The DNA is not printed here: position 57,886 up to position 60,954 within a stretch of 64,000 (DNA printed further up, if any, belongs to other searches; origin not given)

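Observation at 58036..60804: SF2 helicase core missing Walker A, fused to a 600-aa domain of unknown function beside tRNA-Pro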

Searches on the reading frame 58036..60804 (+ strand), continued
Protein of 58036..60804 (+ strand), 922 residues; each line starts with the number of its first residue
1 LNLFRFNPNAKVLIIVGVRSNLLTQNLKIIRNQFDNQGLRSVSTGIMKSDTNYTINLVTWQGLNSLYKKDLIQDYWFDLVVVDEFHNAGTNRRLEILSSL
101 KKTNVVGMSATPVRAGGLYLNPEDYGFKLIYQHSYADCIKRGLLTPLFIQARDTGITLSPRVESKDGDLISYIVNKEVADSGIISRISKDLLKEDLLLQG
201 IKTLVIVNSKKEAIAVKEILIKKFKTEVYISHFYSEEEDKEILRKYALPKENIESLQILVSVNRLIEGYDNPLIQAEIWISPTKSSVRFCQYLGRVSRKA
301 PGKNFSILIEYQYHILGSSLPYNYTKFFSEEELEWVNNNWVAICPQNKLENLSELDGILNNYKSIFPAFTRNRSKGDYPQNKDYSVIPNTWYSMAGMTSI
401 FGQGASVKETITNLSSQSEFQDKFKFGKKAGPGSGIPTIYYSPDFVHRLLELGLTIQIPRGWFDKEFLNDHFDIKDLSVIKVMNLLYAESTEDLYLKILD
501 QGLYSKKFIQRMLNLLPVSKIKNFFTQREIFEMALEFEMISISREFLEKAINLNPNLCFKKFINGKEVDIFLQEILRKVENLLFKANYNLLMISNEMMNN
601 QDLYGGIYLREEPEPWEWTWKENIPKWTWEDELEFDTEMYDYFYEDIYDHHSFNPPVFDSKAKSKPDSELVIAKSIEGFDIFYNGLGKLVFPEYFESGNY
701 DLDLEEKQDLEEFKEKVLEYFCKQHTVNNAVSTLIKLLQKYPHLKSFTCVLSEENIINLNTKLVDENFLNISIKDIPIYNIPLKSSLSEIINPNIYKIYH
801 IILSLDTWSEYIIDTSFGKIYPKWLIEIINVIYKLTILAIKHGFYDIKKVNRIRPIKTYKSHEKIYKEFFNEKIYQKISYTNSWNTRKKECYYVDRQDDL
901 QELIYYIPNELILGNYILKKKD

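Call 30: search_protein_representatives(protein=window:58036-60804:+)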
Query: 922 residues. Proteins with E-value up to 0.001 (for the whole library): 3365; up to 1e-10: 115; up to 1e-30: 15. The best 150 are listed.
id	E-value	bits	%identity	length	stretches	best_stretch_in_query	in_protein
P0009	4.1e-160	551.0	100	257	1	16-272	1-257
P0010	1.2e-46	175.5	34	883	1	3-347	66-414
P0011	3.0e-44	167.6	34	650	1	4-352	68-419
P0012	5.6e-44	166.7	31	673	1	5-385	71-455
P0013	8.8e-42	159.5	32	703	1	8-337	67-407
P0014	4.7e-41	157.0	32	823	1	4-348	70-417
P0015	6.1e-41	156.7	31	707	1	12-348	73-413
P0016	1.1e-40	155.8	31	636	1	10-346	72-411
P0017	3.4e-39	150.9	29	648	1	7-365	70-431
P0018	4.2e-36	140.7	32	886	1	12-345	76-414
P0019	1.0e-35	139.4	29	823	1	7-346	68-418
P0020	2.8e-35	137.9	29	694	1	6-347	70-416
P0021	4.1e-34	134.1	33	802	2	41-357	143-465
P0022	2.3e-32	128.3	30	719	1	6-345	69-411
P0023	4.8e-32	127.2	32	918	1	37-358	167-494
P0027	8.9e-30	119.7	28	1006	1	33-365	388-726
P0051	6.3e-20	87.1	31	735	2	56-328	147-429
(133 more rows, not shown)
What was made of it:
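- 58063..59190 (+): Region homologous to the family: both RecA domains plus a conserved post-helicase segment (aa ~10-385). phmmer E=1e-46 to 1e-32 against P0010-P0022 (call 30).
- On CPR solitary helicase family (P0010-P0051): phmmer E=1e-46 to 1e-32 over query aa 3-385 (call 30).
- Checked: Family homology runs to about aa 350-385 (call 30).
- Query aa 3-12 align to their aa 66-76 (call 30).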

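Call 32: search_protein_families(library=pfam, proteins=[P0010, P0011, P0014, P0018, P0021, P0023, P0027], max_evalue=0.1)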
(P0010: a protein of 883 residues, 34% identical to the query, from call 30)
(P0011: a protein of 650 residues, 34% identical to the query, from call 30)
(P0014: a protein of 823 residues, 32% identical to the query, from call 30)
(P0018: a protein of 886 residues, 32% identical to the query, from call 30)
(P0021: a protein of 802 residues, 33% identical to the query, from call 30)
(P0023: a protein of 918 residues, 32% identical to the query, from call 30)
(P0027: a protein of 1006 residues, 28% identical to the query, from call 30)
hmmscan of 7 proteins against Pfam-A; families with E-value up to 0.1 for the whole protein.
P0010 (883 aa): 4 families
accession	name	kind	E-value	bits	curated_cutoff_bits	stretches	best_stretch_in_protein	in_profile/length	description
PF04851.21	ResIII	-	3.4e-13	50.3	22.5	1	28-173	8-162/164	Type III restriction enzyme, res subunit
PF00270.35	DEAD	-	0.00021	21.5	26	1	50-174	18-161/167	DEAD/DEAH box helicase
PF12728.13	HTH_17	-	0.00074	20.2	27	0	701-722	1-22/51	Helix-turn-helix domain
PF00271.37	Helicase_C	-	0.0037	18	23.5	1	321-366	64-109/110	Helicase conserved C-terminal domain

P0011 (650 aa): 5 families
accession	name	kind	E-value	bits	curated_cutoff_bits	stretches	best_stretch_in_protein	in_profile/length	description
PF18780.6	HNH_repeat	-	4.3e-30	104.3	26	3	446-502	1-53/54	Homing endonuclease associated repeat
PF04851.21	ResIII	-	2e-10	41.2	22.5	1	26-173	5-162/164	Type III restriction enzyme, res subunit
PF00271.37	Helicase_C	-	2.8e-05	24.8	23.5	1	260-365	15-108/110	Helicase conserved C-terminal domain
PF00270.35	DEAD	-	0.044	14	26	0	52-174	19-161/167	DEAD/DEAH box helicase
PF07627.16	PSCyt3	-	0.049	14.4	27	0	540-582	54-96/98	Protein of unknown function (DUF1588)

P0014 (823 aa): 3 families
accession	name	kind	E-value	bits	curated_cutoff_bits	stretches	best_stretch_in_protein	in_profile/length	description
PF04851.21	ResIII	-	3.3e-09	37.3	22.5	1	49-176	27-163/164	Type III restriction enzyme, res subunit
PF00270.35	DEAD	-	0.0013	18.9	26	1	50-176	19-161/167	DEAD/DEAH box helicase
PF00271.37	Helicase_C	-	0.057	14.1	23.5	0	325-367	66-108/110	Helicase conserved C-terminal domain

P0018 (886 aa): 10 families
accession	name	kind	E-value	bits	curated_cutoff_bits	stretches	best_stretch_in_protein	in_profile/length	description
PF04851.21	ResIII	-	3.5e-09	37.2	22.5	1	25-173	5-162/164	Type III restriction enzyme, res subunit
PF00271.37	Helicase_C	-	0.00019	22.1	23.5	1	322-367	63-108/110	Helicase conserved C-terminal domain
PF00270.35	DEAD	-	0.0006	20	26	1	50-174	18-161/167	DEAD/DEAH box helicase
PF08535.16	KorB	-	0.00066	20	22.3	0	828-882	7-59/89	KorB domain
PF13934.12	ELYS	-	0.01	16.1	28.8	0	720-757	6-39/220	Nuclear pore complex assembly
PF04679.21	DNA_ligase_A_C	-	0.028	15.3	27.5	0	150-187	53-89/94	ATP dependent DNA ligase C terminal region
PF22590.2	Cas3-like_C_2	-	0.028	15.1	27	1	263-368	3-104/106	CRISPR-associated nuclease/helicase Cas3, C-terminal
PF17762.8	HTH_ParB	-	0.03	14.9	22.6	0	517-541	24-48/102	ParB HTH domain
PF13401.12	AAA_22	-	0.048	14.4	27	0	54-160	13-106/130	AAA domain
PF13384.12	HTH_23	-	0.048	13.9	24.6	0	640-669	18-47/50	Homeodomain-like domain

P0021 (802 aa): 7 families
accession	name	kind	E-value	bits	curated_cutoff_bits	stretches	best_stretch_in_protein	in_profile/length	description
PF04851.21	ResIII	-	3.8e-22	79.4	22.5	1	27-214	3-164/164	Type III restriction enzyme, res subunit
PF00270.35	DEAD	-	7.4e-08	32.7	26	1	54-213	18-161/167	DEAD/DEAH box helicase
PF00271.37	Helicase_C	-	4.2e-06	27.4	23.5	1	291-408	5-109/110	Helicase conserved C-terminal domain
PF22590.2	Cas3-like_C_2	-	0.0068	17.1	27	1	302-408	2-104/106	CRISPR-associated nuclease/helicase Cas3, C-terminal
PF13245.12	AAA_19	-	0.013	16.1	25.1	0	54-196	15-108/134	AAA domain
PF09848.15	SLFN-g3_helicase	-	0.093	12.4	24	0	122-196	28-97/354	Schlafen group 3, DNA/RNA helicase domain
PF05127.21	NAT10_TcmA_helicase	-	0.097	13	22.7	0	135-209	49-120/176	RNA cytidine acetyltransferase NAT10/TcmA, helicase domain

P0023 (918 aa): 5 families
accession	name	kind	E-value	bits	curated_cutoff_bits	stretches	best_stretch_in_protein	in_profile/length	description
PF04851.21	ResIII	-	2.3e-17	63.8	22.5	1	46-242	7-164/164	Type III restriction enzyme, res subunit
PF00270.35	DEAD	-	9.5e-08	32.4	26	1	47-241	4-161/167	DEAD/DEAH box helicase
PF00271.37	Helicase_C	-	6e-06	26.9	23.5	1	323-436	9-109/110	Helicase conserved C-terminal domain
PF09280.16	XPC-binding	-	0.016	15.3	26.4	0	786-803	24-41/57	XPC-binding domain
PF07451.17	SpoVAD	-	0.05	12.8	22.1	0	187-229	203-245/329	Stage V sporulation protein AD (SpoVAD)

P0027 (1006 aa): 7 families
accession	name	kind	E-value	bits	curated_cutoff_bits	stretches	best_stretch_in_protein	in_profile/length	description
PF04851.21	ResIII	-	1.9e-20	73.8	22.5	1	273-466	4-164/164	Type III restriction enzyme, res subunit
PF00270.35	DEAD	-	4.9e-10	39.8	26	1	274-467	1-163/167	DEAD/DEAH box helicase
PF00271.37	Helicase_C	-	0.00074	20.2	23.5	1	551-660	11-108/110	Helicase conserved C-terminal domain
PF12363.14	Phage_TAC_12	-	0.021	15.7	26.2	0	930-969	77-108/111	Phage tail assembly chaperone protein, TAC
PF13245.12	AAA_19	-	0.021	15.4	25.1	0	308-448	16-108/134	AAA domain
PF05127.21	NAT10_TcmA_helicase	-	0.048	14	22.7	0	392-461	71-120/176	RNA cytidine acetyltransferase NAT10/TcmA, helicase domain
PF08004.16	DUF1699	-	0.092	12.9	33.4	0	171-219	67-115/130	Protein of unknown function (DUF1699)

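Call 36: find_homologous_proteins(query=A1, max_evalue=1e-20)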
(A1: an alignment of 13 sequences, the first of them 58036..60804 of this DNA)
Query A1 (13 sequences) (922 aa, profile of the alignment): 1 proteins with E <= 1e-20 among 8000 candidates.
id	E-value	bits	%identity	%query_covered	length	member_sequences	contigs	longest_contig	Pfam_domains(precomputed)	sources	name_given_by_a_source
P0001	2.3e-181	623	100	98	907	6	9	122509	PF04851.22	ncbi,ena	-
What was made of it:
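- Tried and rejected: The profile search with alignment A1 in the word-indexed database returned only the protein itself (call 36).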

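Call 37: find_encoding_contigs(protein=P0010, flank=8000, max_places=4)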
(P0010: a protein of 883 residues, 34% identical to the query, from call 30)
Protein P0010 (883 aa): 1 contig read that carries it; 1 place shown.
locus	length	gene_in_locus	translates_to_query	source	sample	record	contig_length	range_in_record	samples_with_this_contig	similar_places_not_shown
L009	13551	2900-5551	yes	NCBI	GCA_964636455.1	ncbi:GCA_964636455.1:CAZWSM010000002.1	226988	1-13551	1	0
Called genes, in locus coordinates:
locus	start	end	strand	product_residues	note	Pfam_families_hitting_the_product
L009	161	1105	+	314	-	-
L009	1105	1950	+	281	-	-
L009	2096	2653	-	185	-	-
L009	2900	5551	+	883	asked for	PF04851:ResIII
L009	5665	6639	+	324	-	PF03462:PCRF, PF00472:RF-1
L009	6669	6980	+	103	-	PF02575:YbaB_DNA_bd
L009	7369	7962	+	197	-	PF01195:Pept_tRNA_hydro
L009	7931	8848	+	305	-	PF00687:Ribosomal_L1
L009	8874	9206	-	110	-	-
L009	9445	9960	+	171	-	PF00466:Ribosomal_L10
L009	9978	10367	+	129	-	PF16320:Ribosomal_L12_N, PF00542:Ribosomal_L12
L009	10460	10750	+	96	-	PF13560:HTH_31 (faint), PF01381:HTH_3 (weak)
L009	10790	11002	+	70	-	-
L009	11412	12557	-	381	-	PF08541:ACP_syn_III_C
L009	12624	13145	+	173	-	PF00300:His_Phos_1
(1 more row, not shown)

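Call 38: find_encoding_contigs(protein=P0011, flank=8000, max_places=3)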
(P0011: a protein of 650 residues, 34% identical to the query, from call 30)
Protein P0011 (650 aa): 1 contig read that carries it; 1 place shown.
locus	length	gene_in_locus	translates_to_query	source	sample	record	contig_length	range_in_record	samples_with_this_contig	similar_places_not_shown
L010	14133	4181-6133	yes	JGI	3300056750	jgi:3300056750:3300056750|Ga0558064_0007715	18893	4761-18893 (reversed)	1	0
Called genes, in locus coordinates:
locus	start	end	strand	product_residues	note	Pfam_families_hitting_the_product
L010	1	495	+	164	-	?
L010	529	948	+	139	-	PF00164:Ribosom_S12_S23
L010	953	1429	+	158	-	PF00177:Ribosomal_S7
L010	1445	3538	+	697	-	PF00009:GTP_EFTU, PF03144:GTP_EFTU_D2, PF22042:EF-G_D2, PF14492:EFG_III, PF16658:RF3_C (faint), PF03764:EFG_IV, PF00679:EFG_C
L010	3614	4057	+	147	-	-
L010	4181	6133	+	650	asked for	PF04851:ResIII, PF18780:HNH_repeat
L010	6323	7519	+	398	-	PF00009:GTP_EFTU, PF03144:GTP_EFTU_D2, PF03143:GTP_EFTU_D3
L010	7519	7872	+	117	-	PF00338:Ribosomal_S10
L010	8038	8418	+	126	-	-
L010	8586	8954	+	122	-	-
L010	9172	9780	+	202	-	PF00297:Ribosomal_L3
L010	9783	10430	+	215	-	PF00573:Ribosomal_L4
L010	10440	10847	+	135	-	PF00276:Ribosomal_L23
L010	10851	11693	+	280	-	PF00181:Ribosomal_L2_N, PF03947:Ribosomal_L2_C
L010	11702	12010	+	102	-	PF00203:Ribosomal_S19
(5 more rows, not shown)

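Call 39: find_encoding_contigs(protein=P0013, flank=8000, max_places=3)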
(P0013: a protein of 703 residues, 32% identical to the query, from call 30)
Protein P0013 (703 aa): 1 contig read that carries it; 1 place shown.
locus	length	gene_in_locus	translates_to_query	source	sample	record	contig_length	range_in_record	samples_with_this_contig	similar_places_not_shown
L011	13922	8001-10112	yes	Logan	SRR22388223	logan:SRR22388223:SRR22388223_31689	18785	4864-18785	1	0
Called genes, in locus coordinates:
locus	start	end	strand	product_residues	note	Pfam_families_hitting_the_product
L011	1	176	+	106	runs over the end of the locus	PF00076:RRM_1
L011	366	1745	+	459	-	PF12704:MacB_PCD, PF02687:FtsX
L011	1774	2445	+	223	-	PF00005:ABC_tran, PF02463:SMC_N (faint), PF13175:AAA_15 (faint), PF13304:AAA_21 (faint)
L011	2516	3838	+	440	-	PF05958:tRNA_U5-meth_tr, PF01555:N6_N4_Mtase (weak), PF02475:TRM5-TYW2_MTfase (weak), PF03602:Cons_hypoth95 (weak), PF06325:PrmA (weak), PF09445:Methyltransf_15 (weak), PF13847:Methyltransf_31, PF13649:Methyltransf_25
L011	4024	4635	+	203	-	PF01726:LexA_DNA_bind, PF00717:Peptidase_S24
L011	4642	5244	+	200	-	PF02245:Pur_DNA_glyco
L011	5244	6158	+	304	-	PF04015:DUF362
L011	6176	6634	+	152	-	PF00293:NUDIX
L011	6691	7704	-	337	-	-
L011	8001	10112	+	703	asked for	PF00270:DEAD (weak), PF04851:ResIII, PF13384:HTH_23 (faint), PF13551:HTH_29 (faint), PF13730:HTH_36 (faint)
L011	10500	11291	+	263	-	PF13399:LytR_C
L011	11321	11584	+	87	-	-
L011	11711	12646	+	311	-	PF00890:FAD_binding_2 (faint), PF01266:DAO (faint), PF01946:Thi4 (faint), PF03486:HI0933_like (faint), PF07992:Pyr_redox_2, PF12831:FAD_oxidored (weak), PF13738:Pyr_redox_3, PF00070:Pyr_redox, +1 more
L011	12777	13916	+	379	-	PF11258:DUF3048, PF17479:DUF3048_C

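Call 40: find_encoding_contigs(protein=P0015, flank=8000, max_places=3)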
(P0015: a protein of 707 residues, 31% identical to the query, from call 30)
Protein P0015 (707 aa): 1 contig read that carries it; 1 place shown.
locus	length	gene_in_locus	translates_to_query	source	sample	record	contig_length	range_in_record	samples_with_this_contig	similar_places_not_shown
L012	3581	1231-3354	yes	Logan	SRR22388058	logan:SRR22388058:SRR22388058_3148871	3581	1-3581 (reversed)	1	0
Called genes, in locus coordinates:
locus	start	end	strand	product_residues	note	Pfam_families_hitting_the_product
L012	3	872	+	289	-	?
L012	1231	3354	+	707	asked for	PF04851:ResIII, PF00270:DEAD (weak), PF00271:Helicase_C (faint)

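Call 41: find_encoding_contigs(protein=P0018, flank=8000, max_places=3)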
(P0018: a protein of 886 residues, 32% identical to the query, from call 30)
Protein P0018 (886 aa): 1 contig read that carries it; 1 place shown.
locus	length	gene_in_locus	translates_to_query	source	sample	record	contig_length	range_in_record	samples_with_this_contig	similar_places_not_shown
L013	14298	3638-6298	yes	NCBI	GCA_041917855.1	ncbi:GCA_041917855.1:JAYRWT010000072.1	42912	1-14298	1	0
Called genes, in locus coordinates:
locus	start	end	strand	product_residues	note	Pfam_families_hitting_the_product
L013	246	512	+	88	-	-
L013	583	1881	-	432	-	PF00239:Resolvase, PF07508:Recombinase, PF13408:Zn_ribbon_recom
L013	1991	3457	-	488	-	PF04542:Sigma70_r2, PF04539:Sigma70_r3, PF04545:Sigma70_r4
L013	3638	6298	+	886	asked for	PF04851:ResIII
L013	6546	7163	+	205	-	-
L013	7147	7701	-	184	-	-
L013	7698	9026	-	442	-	PF02195:ParB_N, PF01555:N6_N4_Mtase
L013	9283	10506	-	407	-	-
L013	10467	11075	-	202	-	-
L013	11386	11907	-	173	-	PF01936:NYN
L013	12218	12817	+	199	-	PF01928:CYTH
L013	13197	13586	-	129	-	PF22497:DUF6989 (weak)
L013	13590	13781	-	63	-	-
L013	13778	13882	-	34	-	-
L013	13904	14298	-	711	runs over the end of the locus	PF00122:E1-E2_ATPase, PF00702:Hydrolase, PF08282:Hydrolase_3 (faint)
